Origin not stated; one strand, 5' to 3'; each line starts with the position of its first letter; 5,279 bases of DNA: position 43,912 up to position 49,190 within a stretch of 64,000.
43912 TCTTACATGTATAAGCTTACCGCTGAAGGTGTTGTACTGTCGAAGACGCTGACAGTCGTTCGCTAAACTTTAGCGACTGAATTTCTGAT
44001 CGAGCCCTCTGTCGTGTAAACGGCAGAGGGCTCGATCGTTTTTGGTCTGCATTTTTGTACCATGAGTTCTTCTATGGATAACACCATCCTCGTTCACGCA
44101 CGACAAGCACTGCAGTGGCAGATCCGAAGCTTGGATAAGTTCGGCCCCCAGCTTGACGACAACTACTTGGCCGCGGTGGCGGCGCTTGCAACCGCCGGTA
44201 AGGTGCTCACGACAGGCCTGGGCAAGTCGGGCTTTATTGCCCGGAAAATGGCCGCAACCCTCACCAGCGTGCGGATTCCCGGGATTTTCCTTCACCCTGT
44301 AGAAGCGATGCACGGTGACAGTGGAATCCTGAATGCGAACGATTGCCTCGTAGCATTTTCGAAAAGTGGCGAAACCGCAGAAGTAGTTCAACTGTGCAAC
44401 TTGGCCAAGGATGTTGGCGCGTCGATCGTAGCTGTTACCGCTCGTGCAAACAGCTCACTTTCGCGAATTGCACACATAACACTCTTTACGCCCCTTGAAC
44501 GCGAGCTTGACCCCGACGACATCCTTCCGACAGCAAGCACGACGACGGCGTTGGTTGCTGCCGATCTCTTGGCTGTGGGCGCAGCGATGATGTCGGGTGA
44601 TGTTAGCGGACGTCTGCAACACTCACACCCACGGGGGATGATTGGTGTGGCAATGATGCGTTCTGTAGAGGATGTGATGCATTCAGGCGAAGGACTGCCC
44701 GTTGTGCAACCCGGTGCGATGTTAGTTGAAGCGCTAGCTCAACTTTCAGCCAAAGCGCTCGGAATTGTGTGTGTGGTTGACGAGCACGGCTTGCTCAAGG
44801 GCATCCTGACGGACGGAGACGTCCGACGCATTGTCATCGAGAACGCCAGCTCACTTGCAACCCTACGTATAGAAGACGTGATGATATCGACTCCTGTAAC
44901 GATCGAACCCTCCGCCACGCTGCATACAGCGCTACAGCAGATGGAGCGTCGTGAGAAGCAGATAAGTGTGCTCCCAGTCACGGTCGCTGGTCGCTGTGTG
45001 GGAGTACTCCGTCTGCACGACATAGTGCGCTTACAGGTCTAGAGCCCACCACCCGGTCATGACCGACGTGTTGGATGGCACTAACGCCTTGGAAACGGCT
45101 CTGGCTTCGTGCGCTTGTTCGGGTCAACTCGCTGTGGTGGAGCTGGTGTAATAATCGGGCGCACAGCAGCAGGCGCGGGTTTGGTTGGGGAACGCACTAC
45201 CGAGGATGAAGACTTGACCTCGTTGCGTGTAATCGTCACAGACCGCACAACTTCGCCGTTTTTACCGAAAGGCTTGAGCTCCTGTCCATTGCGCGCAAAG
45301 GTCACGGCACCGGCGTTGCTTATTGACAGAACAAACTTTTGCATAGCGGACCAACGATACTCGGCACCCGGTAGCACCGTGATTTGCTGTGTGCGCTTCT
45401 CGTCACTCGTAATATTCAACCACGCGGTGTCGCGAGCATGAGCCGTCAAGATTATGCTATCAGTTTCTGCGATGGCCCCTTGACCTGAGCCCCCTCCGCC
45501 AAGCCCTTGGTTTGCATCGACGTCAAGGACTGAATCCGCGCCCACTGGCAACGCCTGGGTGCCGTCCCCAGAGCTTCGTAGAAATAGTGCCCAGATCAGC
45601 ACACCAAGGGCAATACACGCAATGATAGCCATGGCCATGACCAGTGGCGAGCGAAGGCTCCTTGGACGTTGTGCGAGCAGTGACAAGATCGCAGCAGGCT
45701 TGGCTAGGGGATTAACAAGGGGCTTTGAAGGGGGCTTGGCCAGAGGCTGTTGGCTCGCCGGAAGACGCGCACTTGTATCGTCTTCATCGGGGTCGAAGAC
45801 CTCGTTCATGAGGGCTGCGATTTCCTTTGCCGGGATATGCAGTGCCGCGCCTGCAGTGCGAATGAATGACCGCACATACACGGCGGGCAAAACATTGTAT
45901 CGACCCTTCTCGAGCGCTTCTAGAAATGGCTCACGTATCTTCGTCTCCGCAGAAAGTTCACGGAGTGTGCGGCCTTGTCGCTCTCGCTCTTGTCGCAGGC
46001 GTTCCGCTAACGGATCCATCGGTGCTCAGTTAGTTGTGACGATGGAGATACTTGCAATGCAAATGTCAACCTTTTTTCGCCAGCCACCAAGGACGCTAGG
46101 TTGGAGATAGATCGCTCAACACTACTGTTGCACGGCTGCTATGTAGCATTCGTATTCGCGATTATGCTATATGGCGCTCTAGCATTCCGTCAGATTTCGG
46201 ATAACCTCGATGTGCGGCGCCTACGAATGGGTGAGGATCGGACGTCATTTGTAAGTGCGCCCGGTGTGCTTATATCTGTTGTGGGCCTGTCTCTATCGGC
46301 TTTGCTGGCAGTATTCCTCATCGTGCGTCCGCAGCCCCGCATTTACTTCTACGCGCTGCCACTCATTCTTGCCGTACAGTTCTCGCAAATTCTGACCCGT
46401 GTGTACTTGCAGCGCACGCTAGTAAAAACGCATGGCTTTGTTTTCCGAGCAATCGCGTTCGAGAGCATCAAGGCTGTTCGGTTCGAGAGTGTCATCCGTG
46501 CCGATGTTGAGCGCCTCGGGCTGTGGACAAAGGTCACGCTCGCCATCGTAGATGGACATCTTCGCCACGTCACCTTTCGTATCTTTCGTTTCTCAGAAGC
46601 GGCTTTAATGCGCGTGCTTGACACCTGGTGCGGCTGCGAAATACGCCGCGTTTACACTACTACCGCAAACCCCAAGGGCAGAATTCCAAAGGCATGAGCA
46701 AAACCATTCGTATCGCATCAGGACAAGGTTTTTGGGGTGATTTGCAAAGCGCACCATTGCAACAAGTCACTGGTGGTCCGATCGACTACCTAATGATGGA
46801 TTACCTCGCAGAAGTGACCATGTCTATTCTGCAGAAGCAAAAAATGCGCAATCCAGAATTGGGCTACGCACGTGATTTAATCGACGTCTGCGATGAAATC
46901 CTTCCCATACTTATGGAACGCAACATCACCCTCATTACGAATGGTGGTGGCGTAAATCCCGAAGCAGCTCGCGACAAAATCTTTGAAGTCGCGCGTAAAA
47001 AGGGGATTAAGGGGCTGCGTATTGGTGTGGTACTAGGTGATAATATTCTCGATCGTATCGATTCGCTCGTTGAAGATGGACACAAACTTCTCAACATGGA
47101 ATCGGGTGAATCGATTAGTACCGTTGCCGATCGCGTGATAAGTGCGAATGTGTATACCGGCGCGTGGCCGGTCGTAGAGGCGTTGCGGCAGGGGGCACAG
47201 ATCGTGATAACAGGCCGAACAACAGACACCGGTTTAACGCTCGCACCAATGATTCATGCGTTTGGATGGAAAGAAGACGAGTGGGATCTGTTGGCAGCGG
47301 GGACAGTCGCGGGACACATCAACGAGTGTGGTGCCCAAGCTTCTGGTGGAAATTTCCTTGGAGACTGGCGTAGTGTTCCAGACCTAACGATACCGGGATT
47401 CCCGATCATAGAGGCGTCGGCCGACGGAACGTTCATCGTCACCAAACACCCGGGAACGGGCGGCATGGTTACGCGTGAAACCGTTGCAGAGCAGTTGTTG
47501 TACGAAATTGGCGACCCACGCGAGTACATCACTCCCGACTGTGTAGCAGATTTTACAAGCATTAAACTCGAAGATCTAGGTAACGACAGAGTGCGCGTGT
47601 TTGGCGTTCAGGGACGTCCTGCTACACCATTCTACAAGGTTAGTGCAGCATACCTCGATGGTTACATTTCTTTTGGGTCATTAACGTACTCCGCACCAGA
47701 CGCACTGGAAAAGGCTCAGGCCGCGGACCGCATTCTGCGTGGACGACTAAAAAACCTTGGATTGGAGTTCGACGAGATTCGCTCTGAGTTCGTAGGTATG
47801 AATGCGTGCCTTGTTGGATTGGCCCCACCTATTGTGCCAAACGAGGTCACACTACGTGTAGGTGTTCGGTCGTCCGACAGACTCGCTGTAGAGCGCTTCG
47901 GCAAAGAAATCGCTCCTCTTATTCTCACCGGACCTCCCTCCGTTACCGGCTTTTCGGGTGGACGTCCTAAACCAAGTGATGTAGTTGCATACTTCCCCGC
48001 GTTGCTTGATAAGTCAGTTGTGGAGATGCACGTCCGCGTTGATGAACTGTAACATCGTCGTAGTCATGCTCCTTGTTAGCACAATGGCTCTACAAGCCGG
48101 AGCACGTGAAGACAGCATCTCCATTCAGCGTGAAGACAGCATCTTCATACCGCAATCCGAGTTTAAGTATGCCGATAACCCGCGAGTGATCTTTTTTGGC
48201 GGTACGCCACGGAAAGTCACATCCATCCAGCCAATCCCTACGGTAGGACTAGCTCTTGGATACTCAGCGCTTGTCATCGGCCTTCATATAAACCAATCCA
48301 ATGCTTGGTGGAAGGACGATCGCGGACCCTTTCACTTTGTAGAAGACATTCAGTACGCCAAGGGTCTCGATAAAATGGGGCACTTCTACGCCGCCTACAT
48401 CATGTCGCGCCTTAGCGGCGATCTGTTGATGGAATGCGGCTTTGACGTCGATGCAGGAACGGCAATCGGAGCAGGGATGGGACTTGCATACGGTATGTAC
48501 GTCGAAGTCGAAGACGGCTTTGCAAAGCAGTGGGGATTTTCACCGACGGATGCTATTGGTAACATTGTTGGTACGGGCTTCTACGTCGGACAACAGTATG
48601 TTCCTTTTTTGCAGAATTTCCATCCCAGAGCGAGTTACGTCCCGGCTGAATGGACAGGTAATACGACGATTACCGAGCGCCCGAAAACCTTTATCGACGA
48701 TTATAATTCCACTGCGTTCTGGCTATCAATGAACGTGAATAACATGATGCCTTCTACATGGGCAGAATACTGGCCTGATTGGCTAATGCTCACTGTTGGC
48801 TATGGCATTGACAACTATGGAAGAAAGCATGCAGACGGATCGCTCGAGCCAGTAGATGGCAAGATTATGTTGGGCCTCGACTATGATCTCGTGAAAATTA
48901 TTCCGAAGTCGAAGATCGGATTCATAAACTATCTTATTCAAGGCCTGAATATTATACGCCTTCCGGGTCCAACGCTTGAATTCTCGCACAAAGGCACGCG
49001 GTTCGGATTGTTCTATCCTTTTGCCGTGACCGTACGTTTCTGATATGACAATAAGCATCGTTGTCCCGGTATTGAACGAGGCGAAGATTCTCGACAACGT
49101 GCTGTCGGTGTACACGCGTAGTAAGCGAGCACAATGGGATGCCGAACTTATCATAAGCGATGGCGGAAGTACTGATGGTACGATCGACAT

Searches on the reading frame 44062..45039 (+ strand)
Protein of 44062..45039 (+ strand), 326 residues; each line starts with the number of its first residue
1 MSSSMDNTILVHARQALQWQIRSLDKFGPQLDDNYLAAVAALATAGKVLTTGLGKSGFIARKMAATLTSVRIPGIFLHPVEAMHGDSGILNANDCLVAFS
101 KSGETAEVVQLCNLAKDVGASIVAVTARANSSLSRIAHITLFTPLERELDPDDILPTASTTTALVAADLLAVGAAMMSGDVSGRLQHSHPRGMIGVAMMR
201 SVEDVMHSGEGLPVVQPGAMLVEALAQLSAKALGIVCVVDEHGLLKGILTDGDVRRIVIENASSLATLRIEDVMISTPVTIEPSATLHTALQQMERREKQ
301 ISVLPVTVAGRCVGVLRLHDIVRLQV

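Call 29: search_protein_families(library=pfam, proteins=[window:44062-45039:+], max_evalue=0.001)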
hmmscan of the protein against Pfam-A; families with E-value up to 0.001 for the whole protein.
window:44062-45039:+ (326 aa): 3 families
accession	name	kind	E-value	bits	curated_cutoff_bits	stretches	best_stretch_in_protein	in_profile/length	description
PF00571.33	CBS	-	5e-19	68.8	24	2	270-324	1-54/57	CBS domain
PF01380.27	SIS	-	2.6e-18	66.5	25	1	42-172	2-130/131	SIS domain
PF13580.11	SIS_2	-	1.5e-07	32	27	1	90-126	101-137/138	SIS domain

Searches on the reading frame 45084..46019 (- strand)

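Call 29: search_protein_families(library=pfam, proteins=[window:45084-46019:-], max_evalue=0.001)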
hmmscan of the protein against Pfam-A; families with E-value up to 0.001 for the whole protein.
window:45084-46019:- (312 aa): 4 families
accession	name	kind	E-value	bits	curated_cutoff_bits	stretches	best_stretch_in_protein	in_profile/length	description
PF13413.12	HTH_25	-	4.2e-16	58.9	24.6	1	7-67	1-62/62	Helix-turn-helix domain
PF13464.11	RodZ_C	-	5.6e-10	39.5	23.9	1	194-260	3-70/72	RodZ C-terminal domain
PF13560.12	HTH_31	-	8.8e-06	26.4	27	1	4-58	2-56/64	Helix-turn-helix domain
PF12844.13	HTH_19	-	5.2e-05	23.5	30.2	1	6-49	2-44/64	Helix-turn-helix domain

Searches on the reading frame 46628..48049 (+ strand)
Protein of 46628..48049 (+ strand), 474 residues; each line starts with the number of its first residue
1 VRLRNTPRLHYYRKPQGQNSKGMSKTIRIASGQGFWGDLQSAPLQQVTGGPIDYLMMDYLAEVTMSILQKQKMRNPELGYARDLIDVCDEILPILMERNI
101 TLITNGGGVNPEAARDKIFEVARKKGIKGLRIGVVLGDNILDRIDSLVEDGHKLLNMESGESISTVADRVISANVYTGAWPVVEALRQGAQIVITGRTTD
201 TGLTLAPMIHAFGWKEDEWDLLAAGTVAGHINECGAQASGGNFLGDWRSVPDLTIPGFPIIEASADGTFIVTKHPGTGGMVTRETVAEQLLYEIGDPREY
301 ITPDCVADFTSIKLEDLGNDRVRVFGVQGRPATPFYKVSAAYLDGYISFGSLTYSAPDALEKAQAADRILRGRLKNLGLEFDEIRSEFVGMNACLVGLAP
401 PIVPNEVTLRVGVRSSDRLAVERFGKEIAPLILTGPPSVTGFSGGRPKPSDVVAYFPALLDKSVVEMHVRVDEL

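Call 29: search_protein_families(library=pfam, proteins=[window:46628-48049:+], max_evalue=0.001)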
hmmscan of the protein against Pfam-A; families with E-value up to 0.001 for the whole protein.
window:46628-48049:+ (474 aa): 1 family
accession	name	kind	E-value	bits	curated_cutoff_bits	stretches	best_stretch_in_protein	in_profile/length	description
PF07287.17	AtuA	-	7.8e-148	493.3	22.8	1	27-470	1-436/437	Acyclic terpene utilisation family protein AtuA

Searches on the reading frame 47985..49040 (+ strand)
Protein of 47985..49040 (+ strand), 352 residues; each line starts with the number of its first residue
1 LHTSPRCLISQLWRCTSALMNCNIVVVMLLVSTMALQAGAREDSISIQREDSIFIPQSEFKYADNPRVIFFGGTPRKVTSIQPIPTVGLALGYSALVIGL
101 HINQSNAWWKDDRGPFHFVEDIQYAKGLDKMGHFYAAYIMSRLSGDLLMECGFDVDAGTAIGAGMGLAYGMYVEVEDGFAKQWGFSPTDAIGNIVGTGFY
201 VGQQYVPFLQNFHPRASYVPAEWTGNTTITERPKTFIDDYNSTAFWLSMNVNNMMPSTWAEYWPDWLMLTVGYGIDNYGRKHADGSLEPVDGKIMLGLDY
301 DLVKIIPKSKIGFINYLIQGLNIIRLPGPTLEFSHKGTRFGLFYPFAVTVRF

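Call 29: search_protein_families(library=pfam, proteins=[window:47985-49040:+], max_evalue=0.001)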
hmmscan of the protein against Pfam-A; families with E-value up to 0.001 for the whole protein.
window:47985-49040:+ (352 aa): 1 family
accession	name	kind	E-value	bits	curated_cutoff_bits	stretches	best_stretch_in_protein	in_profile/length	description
PF10043.14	DUF2279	-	2.1e-13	51.2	28.6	1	122-199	8-85/91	Predicted periplasmic lipoprotein (DUF2279)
